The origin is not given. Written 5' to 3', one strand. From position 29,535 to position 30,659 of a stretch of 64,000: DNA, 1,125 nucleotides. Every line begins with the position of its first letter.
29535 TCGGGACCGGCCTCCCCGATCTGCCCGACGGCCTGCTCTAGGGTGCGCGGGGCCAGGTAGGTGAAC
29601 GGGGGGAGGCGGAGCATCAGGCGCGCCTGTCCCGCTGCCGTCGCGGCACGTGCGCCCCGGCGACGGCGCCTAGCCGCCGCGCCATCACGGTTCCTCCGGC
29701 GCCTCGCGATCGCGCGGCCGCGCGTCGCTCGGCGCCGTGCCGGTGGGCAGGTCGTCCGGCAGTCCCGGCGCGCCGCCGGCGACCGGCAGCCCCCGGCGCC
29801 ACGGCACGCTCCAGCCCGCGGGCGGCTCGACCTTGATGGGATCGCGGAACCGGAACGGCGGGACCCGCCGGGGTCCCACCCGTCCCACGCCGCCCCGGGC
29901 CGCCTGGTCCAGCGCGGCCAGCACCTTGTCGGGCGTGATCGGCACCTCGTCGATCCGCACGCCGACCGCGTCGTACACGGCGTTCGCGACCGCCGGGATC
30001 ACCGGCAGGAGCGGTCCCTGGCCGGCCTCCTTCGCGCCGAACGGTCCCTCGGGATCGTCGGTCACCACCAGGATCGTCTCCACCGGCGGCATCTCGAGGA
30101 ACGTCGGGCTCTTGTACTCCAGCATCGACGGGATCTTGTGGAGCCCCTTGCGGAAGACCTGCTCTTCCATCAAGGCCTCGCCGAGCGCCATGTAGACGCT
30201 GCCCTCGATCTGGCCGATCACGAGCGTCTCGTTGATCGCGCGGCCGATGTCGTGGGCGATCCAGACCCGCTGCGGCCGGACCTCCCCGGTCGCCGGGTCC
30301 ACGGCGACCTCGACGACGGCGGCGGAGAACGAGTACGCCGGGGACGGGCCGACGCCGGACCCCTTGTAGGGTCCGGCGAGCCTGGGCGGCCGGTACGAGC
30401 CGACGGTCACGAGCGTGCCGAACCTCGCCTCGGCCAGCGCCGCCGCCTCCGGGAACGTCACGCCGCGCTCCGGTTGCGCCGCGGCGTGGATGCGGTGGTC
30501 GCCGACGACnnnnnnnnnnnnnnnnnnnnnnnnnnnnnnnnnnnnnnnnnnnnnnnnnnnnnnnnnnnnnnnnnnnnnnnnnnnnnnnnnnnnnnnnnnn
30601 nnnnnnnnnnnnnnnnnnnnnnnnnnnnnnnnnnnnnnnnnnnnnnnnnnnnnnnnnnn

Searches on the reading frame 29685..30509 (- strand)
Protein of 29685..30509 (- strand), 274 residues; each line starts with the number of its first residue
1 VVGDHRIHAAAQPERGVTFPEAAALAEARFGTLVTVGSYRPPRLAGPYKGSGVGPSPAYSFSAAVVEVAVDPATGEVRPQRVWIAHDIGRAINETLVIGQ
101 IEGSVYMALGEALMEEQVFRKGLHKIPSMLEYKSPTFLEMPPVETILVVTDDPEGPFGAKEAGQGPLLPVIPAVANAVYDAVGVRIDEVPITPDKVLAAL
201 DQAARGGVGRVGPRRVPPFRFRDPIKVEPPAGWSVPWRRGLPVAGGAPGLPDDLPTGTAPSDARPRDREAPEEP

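Call 41: search_solved_structures(query=window:29685-30509:-, show_alignments=5, max_evalue=0.00001)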
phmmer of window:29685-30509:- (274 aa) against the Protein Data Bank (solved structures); distinct sequences matched with E-value up to 0.00001: 39.
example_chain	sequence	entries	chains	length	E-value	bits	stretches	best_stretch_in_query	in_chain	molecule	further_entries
1rm6_A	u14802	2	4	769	3e-43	151.8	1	10-202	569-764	4-hydroxybenzoyl-CoA reductase alpha subunit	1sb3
3hrd_B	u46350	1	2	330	2.3e-36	129.3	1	4-201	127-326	Nicotinate dehydrogenase medium molybdopterin subunit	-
5g5h_C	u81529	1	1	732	1.2e-18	71.1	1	60-200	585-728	Aldehyde oxidoreductase molybdenum-binding subunit PaoC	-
5g5g_C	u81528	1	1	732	1.2e-18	71.1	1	60-200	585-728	PUTATIVE XANTHINE DEHYDROGENASE YAGS FAD-BINDING SUBUNIT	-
8uem_A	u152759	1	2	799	4e-18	69.4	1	58-201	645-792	Carbon monoxide dehydrogenase (Large chain), CoxL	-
1dgj_A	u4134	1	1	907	1.3e-17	67.7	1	37-200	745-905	ALDEHYDE OXIDOREDUCTASE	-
7dqx_A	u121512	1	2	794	1e-16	64.8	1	58-198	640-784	6-hydroxypseudooxynicotine dehydrogenase complex subunit gamma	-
5y6q_C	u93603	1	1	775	1.7e-15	60.8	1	57-197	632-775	Aldehyde oxidase large subunit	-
1sij_A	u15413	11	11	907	8.9e-15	58.4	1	52-200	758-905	Aldehyde oxidoreductase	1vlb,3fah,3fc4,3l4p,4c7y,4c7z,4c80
1jro_B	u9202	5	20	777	1.9e-14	57.4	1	19-203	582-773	xanthine dehydrogenase, chain B | XANTHINE DEHYDROGENASE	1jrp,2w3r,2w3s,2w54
2w55_B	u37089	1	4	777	1.9e-14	57.3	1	19-203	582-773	XANTHINE DEHYDROGENASE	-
1t3q_B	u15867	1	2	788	4.5e-14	56.1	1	2-201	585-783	quinoline 2-oxidoreductase large subunit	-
1n5w_B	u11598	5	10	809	4.7e-12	49.5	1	54-182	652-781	Carbon monoxide dehydrogenase large chain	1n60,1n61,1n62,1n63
1ffu_B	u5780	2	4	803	4.7e-12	49.5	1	55-196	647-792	CUTL, MOLYBDOPROTEIN OF CARBON MONOXIDE DEHYDROGENASE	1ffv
1zxi_B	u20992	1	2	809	6.4e-12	49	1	54-182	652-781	Carbon monoxide dehydrogenase large chain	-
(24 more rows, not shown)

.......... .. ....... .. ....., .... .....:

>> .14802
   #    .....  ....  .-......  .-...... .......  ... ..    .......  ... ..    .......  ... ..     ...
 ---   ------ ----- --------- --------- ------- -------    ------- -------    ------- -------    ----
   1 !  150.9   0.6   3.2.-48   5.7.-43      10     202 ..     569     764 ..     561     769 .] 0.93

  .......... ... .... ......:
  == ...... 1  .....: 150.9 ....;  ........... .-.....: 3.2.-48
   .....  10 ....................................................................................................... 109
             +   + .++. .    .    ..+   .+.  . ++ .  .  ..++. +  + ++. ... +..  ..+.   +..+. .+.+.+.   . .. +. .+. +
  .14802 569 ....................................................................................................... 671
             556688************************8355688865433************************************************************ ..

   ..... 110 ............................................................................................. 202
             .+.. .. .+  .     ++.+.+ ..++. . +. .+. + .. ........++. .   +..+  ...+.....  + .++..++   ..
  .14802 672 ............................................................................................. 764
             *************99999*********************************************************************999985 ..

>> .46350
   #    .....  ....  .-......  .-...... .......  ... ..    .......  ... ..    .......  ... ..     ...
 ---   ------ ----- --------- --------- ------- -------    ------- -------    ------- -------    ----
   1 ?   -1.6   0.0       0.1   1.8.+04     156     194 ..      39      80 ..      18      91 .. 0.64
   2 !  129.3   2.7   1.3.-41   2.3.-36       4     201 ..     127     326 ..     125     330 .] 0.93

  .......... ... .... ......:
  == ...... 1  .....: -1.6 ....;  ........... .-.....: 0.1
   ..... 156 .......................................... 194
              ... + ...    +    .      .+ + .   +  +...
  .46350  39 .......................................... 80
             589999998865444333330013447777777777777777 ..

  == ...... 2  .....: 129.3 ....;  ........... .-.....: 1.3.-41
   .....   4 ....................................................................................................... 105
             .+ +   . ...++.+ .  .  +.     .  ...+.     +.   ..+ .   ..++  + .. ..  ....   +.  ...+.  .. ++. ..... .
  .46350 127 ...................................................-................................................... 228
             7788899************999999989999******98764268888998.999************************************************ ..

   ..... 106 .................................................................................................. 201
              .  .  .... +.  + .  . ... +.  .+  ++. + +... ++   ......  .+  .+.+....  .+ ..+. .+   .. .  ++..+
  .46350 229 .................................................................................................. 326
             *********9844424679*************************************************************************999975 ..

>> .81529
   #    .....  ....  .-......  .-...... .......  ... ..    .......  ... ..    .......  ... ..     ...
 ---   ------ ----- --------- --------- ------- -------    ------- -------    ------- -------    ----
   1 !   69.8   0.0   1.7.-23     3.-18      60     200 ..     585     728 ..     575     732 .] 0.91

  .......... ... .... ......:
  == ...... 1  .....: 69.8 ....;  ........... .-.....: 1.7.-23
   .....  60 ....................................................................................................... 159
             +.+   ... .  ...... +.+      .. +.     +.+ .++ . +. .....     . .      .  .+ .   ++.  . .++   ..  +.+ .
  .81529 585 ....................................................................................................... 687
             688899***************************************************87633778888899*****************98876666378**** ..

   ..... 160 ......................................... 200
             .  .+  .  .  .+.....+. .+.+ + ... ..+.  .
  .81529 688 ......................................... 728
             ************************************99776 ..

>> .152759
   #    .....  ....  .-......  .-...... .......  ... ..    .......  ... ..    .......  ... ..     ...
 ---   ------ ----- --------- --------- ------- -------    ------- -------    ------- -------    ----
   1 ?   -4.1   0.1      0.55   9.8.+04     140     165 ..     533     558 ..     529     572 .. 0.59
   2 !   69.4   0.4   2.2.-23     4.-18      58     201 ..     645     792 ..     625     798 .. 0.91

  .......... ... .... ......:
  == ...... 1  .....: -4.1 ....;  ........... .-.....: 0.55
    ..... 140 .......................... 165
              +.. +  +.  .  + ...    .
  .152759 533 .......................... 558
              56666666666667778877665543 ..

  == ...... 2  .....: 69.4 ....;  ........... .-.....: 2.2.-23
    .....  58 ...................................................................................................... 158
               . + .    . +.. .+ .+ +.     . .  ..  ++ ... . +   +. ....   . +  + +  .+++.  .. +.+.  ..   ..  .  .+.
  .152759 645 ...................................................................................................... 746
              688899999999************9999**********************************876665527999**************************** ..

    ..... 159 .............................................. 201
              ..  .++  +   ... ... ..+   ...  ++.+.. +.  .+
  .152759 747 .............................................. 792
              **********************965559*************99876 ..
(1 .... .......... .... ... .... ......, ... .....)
